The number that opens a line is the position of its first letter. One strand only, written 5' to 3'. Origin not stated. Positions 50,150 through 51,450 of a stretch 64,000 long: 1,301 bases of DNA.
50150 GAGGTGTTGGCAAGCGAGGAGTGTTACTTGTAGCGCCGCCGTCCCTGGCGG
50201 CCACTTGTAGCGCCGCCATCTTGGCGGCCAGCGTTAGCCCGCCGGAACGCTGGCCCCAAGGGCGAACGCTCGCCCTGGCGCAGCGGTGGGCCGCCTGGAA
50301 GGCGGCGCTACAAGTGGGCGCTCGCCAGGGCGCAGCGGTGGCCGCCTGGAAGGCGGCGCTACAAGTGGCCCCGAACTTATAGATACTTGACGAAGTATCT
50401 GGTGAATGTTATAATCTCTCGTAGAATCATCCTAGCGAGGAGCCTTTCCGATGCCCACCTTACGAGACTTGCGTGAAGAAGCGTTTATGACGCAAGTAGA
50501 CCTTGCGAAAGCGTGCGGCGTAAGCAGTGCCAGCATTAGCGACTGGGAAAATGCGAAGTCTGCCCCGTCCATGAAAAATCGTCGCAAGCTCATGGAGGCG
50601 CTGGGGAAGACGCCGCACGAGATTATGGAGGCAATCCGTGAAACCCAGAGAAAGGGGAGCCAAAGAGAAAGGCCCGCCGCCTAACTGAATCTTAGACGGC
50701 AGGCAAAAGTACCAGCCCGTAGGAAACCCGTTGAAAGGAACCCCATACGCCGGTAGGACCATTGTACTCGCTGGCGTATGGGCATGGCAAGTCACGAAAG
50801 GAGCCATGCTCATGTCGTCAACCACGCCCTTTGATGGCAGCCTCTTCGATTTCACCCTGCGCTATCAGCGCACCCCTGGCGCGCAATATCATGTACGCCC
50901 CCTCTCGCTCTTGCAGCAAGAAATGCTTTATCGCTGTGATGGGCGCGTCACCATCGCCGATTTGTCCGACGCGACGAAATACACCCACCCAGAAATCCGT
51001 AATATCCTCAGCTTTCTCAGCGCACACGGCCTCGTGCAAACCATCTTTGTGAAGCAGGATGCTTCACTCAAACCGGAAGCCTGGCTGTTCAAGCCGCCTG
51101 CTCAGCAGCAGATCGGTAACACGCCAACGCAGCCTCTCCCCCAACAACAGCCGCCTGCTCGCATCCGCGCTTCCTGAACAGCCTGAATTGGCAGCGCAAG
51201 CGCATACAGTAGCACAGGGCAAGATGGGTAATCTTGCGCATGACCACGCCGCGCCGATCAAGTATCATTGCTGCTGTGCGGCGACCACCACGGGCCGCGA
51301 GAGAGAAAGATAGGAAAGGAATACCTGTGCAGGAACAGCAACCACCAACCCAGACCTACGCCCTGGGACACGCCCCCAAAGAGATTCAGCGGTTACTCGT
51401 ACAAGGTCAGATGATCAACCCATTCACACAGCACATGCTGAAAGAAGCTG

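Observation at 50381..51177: Repeated two-gene module: autoregulated-looking XRE regulator plus a small winged-helix-like protein of unknown family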

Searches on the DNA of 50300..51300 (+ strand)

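Call 28: search_rna_families(source=window, start=50300, end=51300, threshold=evalue, max_evalue=10)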
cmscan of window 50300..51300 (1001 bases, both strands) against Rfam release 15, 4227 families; matches with E-value up to 10: 4.
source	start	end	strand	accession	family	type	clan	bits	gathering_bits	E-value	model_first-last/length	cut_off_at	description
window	50763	50828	+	RF03898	mir-7616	Gene; miRNA;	-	20.8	100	0.4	1-67/67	no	mir-7616 microRNA precursor family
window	50618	50639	-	RF01114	TMV_UPD-PK1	Cis-reg;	-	18.6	33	0.97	1-22/22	no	Pseudoknot of upstream pseudoknot domain (UPD) of the 3'UTR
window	50322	50358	+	RF04277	mir-1268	Gene; miRNA;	-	18.6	83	1.9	1-52/52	no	mir-1268 microRNA precursor family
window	50577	50676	+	RF02191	TCL6_1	Gene; lncRNA;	-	14.5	60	2.1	1-113/113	no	T-cell leukemia/lymphoma 6 conserved region 1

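Call 61: build_rna_model(alignment_id=A4, structure=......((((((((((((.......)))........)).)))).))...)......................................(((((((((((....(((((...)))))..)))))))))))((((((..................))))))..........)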
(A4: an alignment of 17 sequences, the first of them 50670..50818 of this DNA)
Model R1 built from alignment A4 (17 sequences, 169 columns); structure: as given.
model positions 143; base pairs 34; branch points 2; effective number of sequences 1.61; information 0.59 bits per position. Calibrated on 0.2 Mb of random sequence (short: E-values are rough).
structure used (alignment columns):
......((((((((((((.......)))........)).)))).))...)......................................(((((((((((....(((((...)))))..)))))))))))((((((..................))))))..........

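Call 63: search_with_rna_model(model_id=R1, sources=[window, L001, L002, L003, L004, L006, L009, L011, L012, L013, L014, L015, L016, L017, L018], max_evalue=1, make_alignment=true)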
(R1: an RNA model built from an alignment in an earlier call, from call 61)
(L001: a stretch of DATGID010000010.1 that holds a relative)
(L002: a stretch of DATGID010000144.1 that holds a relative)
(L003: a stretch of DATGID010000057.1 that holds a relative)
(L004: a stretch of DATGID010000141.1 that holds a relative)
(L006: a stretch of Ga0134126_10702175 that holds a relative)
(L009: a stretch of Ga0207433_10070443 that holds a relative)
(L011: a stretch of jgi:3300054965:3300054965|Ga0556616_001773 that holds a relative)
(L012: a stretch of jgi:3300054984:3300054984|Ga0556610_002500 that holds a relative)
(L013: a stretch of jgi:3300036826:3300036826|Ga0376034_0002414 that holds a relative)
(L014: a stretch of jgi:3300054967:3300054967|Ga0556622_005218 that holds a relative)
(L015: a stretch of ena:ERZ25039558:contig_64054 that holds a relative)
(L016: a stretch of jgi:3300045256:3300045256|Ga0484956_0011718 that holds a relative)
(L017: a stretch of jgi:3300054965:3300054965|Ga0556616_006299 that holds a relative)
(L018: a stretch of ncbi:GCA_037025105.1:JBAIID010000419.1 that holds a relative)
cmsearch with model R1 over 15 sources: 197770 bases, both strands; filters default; matches with E-value up to 1: 27.
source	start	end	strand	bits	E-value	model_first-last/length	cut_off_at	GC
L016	336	477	+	157.6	2.4e-37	1-143/143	no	0.58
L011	5882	6025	+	154.6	1.4e-36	1-143/143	no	0.59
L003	454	596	+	154.5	1.5e-36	1-143/143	no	0.57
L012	5630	5772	+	153.6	2.4e-36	1-143/143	no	0.57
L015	5865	6007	+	149.4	2.9e-35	1-143/143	no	0.55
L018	5865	6007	+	143.5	8.3e-34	1-143/143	no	0.55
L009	1119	1263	+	142.2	1.8e-33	1-143/143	no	0.61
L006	127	270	+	139.6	8.1e-33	1-143/143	no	0.6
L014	5884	6025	+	136.8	4e-32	1-143/143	no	0.57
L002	465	605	+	135.1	1.1e-31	1-143/143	no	0.57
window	38048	38188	-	134.2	1.8e-31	1-143/143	no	0.57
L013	5877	6025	+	133.4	2.8e-31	1-143/143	no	0.57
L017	5868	6013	+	132.5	4.8e-31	1-143/143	no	0.6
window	38724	38869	-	127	1.1e-29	1-143/143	no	0.6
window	50670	50818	+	123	1.1e-28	1-143/143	no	0.56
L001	5845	5995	+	119.3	9.5e-28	1-143/143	no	0.58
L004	5870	6007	+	94.4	1.7e-21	1-143/143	no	0.59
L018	5895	6046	-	19.4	0.01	1-143/143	no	0.52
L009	1187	1227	-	16.3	0.06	67-107/143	no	0.68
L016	402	442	-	15.6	0.088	67-107/143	no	0.61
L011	5949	5989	-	15.6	0.091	67-107/143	no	0.68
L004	5931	5971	-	14.2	0.2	67-107/143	no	0.71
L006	194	234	-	13.7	0.27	67-107/143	no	0.66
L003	520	560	-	12.1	0.69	67-107/143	no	0.63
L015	5895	6020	-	11.5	0.98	1-143/143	no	0.52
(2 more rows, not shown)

Alignment A7: 27 matches aligned to the model, 227 columns, each read 5' to 3' on its own strand. Consensus structure (alignment columns), stored with it:
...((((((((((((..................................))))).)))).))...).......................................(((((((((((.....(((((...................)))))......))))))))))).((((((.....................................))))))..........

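Call 66: search_with_rna_model(model_id=R1, sources=[window, L001, L002, L003, L004, L006, L009, L011, L012, L013, L014, L015, L016, L017, L018], max_evalue=1e-10, make_alignment=true, show_alignments=3)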
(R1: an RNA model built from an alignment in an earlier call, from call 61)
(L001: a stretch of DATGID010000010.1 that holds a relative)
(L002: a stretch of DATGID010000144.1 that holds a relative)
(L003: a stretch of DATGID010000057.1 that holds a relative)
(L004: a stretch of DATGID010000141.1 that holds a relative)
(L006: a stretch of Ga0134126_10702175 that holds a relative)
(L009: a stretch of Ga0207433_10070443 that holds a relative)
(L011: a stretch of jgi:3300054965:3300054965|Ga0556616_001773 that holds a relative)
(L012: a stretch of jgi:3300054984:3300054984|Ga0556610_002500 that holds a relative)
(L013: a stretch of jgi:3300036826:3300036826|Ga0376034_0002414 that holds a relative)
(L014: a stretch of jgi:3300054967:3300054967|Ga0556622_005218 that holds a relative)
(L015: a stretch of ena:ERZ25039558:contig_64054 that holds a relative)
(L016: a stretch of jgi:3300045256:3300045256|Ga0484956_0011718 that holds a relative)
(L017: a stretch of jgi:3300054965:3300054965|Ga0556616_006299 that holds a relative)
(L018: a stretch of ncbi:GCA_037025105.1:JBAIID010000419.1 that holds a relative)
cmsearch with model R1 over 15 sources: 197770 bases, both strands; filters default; matches with E-value up to 1e-10: 17.
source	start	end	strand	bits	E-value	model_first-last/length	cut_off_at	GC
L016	336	477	+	157.6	2.4e-37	1-143/143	no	0.58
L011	5882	6025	+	154.6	1.4e-36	1-143/143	no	0.59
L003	454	596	+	154.5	1.5e-36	1-143/143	no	0.57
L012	5630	5772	+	153.6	2.4e-36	1-143/143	no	0.57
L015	5865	6007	+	149.4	2.9e-35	1-143/143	no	0.55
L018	5865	6007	+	143.5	8.3e-34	1-143/143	no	0.55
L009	1119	1263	+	142.2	1.8e-33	1-143/143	no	0.61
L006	127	270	+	139.6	8.1e-33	1-143/143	no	0.6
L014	5884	6025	+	136.8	4e-32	1-143/143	no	0.57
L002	465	605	+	135.1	1.1e-31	1-143/143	no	0.57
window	38048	38188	-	134.2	1.8e-31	1-143/143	no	0.57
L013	5877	6025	+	133.4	2.8e-31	1-143/143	no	0.57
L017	5868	6013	+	132.5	4.8e-31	1-143/143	no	0.6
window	38724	38869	-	127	1.1e-29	1-143/143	no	0.6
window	50670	50818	+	123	1.1e-28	1-143/143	no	0.56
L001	5845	5995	+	119.3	9.5e-28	1-143/143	no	0.58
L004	5870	6007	+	94.4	1.7e-21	1-143/143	no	0.59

Alignment A8: 17 matches aligned to the model, 159 columns, each read 5' to 3' on its own strand. Consensus structure (alignment columns), stored with it:
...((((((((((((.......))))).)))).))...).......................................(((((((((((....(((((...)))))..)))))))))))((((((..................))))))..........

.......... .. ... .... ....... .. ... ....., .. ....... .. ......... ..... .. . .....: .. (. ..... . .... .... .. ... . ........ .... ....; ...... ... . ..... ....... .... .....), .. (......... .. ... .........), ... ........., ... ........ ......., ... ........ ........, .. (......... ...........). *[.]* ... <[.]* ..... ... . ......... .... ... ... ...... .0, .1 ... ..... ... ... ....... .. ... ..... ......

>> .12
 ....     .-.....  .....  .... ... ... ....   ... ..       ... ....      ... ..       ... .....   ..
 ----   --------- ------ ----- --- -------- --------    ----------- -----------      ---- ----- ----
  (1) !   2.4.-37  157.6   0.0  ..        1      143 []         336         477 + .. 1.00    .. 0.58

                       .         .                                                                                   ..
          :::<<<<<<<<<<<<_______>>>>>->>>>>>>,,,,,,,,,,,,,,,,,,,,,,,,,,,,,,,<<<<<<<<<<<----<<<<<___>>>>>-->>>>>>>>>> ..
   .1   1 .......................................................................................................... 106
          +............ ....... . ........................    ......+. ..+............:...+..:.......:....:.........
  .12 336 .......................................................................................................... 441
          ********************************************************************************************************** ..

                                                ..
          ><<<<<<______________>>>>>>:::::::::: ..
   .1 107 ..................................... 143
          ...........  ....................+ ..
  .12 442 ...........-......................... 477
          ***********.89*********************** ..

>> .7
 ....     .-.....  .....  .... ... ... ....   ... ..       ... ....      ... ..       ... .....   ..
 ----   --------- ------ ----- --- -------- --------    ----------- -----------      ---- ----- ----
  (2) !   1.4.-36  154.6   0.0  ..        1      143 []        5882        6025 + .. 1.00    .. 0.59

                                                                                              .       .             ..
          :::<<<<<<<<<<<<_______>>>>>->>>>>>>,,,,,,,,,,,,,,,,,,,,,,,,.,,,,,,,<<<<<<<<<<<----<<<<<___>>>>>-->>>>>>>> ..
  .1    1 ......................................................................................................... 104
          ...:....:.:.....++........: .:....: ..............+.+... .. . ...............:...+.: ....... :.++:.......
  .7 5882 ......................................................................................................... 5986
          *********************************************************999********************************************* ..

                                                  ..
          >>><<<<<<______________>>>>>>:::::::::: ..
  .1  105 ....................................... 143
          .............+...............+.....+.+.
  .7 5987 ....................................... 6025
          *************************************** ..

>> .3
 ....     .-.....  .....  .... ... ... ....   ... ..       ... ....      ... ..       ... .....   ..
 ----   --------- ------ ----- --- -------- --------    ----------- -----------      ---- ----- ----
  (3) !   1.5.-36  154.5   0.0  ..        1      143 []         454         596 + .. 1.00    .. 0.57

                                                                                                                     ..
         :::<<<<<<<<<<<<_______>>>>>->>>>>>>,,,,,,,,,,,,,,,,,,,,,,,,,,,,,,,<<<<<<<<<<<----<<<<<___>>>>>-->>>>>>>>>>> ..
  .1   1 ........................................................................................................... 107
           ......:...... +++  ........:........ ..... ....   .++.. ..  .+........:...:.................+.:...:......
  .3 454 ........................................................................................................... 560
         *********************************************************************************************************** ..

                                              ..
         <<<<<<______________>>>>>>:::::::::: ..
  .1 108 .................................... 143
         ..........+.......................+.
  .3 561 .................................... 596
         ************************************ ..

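Call 93: search_with_rna_model(model_id=R1, source=L022, max_evalue=1, show_alignments=1)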
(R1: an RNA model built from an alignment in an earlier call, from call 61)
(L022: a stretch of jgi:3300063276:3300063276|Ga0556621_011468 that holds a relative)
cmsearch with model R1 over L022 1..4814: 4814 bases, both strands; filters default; matches with E-value up to 1: 2.
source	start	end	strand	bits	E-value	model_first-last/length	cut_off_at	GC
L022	451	596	+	61.9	5.6e-15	1-143/143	no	0.53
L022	585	706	-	10.5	0.042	1-143/143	no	0.66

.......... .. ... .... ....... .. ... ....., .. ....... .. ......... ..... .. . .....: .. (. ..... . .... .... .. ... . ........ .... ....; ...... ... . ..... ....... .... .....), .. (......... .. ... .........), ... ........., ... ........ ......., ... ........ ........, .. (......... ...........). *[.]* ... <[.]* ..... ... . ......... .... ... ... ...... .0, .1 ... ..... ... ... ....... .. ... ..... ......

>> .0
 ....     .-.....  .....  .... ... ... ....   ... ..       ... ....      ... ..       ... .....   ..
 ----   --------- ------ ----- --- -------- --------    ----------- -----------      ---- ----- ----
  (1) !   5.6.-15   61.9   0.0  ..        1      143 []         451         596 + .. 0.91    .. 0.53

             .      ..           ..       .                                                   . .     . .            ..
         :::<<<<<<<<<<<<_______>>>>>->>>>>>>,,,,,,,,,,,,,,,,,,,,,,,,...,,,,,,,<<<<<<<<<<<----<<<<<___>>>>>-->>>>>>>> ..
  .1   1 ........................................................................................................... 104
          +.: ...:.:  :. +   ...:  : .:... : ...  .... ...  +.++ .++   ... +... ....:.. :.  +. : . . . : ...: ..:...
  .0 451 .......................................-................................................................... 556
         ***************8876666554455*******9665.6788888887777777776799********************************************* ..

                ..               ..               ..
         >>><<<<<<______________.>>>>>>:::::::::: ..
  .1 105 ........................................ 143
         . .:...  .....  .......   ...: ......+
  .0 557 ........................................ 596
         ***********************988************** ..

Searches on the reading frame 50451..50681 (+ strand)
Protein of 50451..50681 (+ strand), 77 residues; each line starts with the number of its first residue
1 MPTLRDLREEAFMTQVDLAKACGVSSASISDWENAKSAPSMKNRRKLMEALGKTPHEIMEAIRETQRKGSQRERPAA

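Call 5: search_protein_families(library=pfam, proteins=[window:50451-50681:+], max_evalue=1)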
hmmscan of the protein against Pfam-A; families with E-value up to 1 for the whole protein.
seq(77 aa): 11 families
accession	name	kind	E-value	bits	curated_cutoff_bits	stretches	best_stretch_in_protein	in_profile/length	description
PF01381.28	HTH_3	-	5.5e-14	52.4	23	1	4-57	1-54/55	Helix-turn-helix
PF13560.12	HTH_31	-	5.8e-10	39.8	27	1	3-57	5-60/64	Helix-turn-helix domain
PF13443.12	HTH_26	-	8.8e-07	29.5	22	1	4-62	2-61/63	Cro/C1-type HTH DNA-binding domain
PF12844.13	HTH_19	-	7.6e-05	23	30.2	1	4-59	4-59/64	Helix-turn-helix domain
PF13412.12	HTH_24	-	0.0013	18.7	21.9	1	5-30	10-35/48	Winged helix-turn-helix DNA-binding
PF14549.12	P22_Cro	-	0.013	15.7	30.2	1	14-38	11-33/60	DNA-binding transcriptional regulator Cro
PF15943.11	YdaS_toxin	-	0.015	15.5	30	1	15-36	11-33/65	Bacterial toxin YdaS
PF13744.12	HTH_37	-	0.059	13.6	27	1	3-38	22-57/80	Helix-turn-helix domain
PF01047.28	MarR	-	0.11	12.9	24.6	1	4-31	9-36/59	MarR family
PF13730.12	HTH_36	-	0.17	12.1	25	0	11-30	24-43/55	Helix-turn-helix domain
PF01418.23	HTH_6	-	0.18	12.2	28.3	0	16-29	38-51/77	Helix-turn-helix domain, rpiR family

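Call 87: search_protein_families(library=phrogs, proteins=[window:50451-50681:+], max_evalue=0.01)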
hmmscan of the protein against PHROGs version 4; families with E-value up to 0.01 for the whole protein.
seq(77 aa): 33 families (the best 25 are shown)
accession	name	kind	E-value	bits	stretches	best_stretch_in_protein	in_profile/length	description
phrog_8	-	transcription regulation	1.4e-12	48.8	1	5-65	165-222/346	transcriptional regulator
phrog_4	-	transcription regulation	7.3e-11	42.7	1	4-65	141-198/400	transcriptional repressor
phrog_3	-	transcription regulation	9.9e-11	43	1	3-68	92-155/430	transcriptional repressor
phrog_1373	-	transcription regulation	4.4e-10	40.8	1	4-54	68-118/166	transcriptional regulator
phrog_2104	-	unknown function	7.5e-09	36.7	1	3-61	43-100/103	-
phrog_2967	-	transcription regulation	1.3e-08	35.6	1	4-66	15-77/225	transcriptional regulator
phrog_7241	-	transcription regulation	2.9e-08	34.8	1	4-58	66-120/122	transcriptional regulator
phrog_9908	-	DNA, RNA and nucleotide metabolism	3.7e-06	27.3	1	3-73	17-87/282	DNA binding protein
phrog_2439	-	transcription regulation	4.1e-06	26.9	1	4-54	12-62/367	transcriptional regulator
phrog_2328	-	transcription regulation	6.8e-06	26.9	1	4-61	20-77/128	transcriptional repressor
phrog_7950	-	transcription regulation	1.4e-05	26.1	1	3-43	11-54/68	transcriptional repressor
phrog_2339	-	DNA, RNA and nucleotide metabolism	1.9e-05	25.6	1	2-38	28-64/98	HTH DNA binding protein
phrog_4836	-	transcription regulation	4.1e-05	24.2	1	3-57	79-133/194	CII-like regulator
phrog_35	-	transcription regulation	5.4e-05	24.3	1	1-43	75-116/181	transcriptional repressor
phrog_4441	-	DNA, RNA and nucleotide metabolism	6.2e-05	24.2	1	17-68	23-74/98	HTH DNA binding protein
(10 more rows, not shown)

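Call 88: search_protein_families(library=padloc, proteins=[window:50451-50681:+], max_evalue=0.01)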
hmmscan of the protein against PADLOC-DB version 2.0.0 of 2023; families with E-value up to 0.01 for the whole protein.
seq(77 aa): 18 families
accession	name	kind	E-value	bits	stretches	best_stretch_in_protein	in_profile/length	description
PDLC03951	RmrA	-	2.3e-08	31.5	1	4-68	13-77/400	-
PDLC02926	HTH_VI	-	1.4e-07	29.7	1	3-68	5-69/92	-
PDLC03954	RmrA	-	4.7e-07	27.1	1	4-60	15-71/380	-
PDLC04142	capH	-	5.2e-07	28.7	1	4-66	11-73/103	capH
PDLC03665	Control_protein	-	1.2e-06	26.7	1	4-60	13-70/77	control protein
PDLC03952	RmrA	-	1.2e-06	25.6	1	4-53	27-76/395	-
PDLC03949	RmrA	-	1.8e-06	25.1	1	8-53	11-56/363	-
PDLC03948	RmrA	-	2.1e-05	21.6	1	4-52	13-61/397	-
PDLC03944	RmrA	-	7.6e-05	19.9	1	7-52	14-59/384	-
PDLC03955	RmrA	-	8.6e-05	19.9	1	8-66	29-86/371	-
PDLC04133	mad1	-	0.00012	20.3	1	9-36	2-29/60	mads_1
PDLC03956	RmrA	-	0.00018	18.7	1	12-68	22-78/399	-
PDLC02356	BstA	-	0.00018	18.7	1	11-64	32-89/292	BstA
PDLC03947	RmrA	-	0.00026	17.9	1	4-51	16-63/383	-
PDLC03946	RmrA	-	0.003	14.4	1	8-53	11-56/357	-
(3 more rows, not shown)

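Call 89: search_protein_families(library=ncbifam, proteins=[window:50451-50681:+], max_evalue=0.01)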
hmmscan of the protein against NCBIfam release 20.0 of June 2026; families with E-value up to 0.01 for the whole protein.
seq(77 aa): 18 families
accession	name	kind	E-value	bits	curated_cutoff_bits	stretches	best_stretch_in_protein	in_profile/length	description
TIGR03070.1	couple_hipB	subfamily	1.3e-08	34.6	71.65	1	3-52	6-55/58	type II toxin-antitoxin system Y4mF family antitoxin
NF041951.1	phage_RstR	subfamily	2.7e-08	34.1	80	1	4-59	7-62/108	RstR family transcriptional repressor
NF007257.0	PRK09706.1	subfamily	9.3e-08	32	101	1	4-59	10-65/135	transcriptional repressor DicA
TIGR03830.1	CxxCG_CxxCG_HTH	subfamily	2.2e-06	27.5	61.8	1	3-59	69-124/127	type II TA system antitoxin MqsA family protein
NF047542.1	telomere_Tap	equivalog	3.4e-06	26.1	600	1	6-59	24-77/695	telomere-associated protein Tap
NF007481.0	PRK10072.1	equivalog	5.5e-06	26.8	110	1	4-55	38-88/96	HTH-type transcriptional regulator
NF010465.0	PRK13890.1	equivalog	2.1e-05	24.6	96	1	7-56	13-61/121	conjugal transfer protein TrbA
TIGR00270.2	TIGR00270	equivalog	8e-05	22.5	110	1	4-61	80-137/159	multiprotein bridging factor aMBF1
NF003162.0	PRK04140.1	equivalog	8.6e-05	21.7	263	1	3-68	130-195/317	transcriptional regulator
NF007271.0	PRK09726.1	equivalog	0.0001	22.2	79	1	4-52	17-65/88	type II toxin-antitoxin system antitoxin HipB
NF041265.1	NadS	equivalog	0.00057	20.1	60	1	5-55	36-85/94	NadS family protein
NF040522.1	VC1465_fam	subfamily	0.0017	18.4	70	1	5-37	2-34/111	VC1465 family Xer recombination activation factor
NF003157.0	PRK04132.1-2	equivalog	0.002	16.1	1103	1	15-70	438-493/864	replication factor C small subunit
NF058600.1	TransRegSco1979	equivalog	0.0031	16.6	350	1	4-61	13-70/280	Sco1979 family transcriptional regulator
NF041575.1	antitoxPezA_Strep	equivalog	0.0039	17.2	290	1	4-40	6-42/158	type II toxin-antitoxin system antitoxin PezA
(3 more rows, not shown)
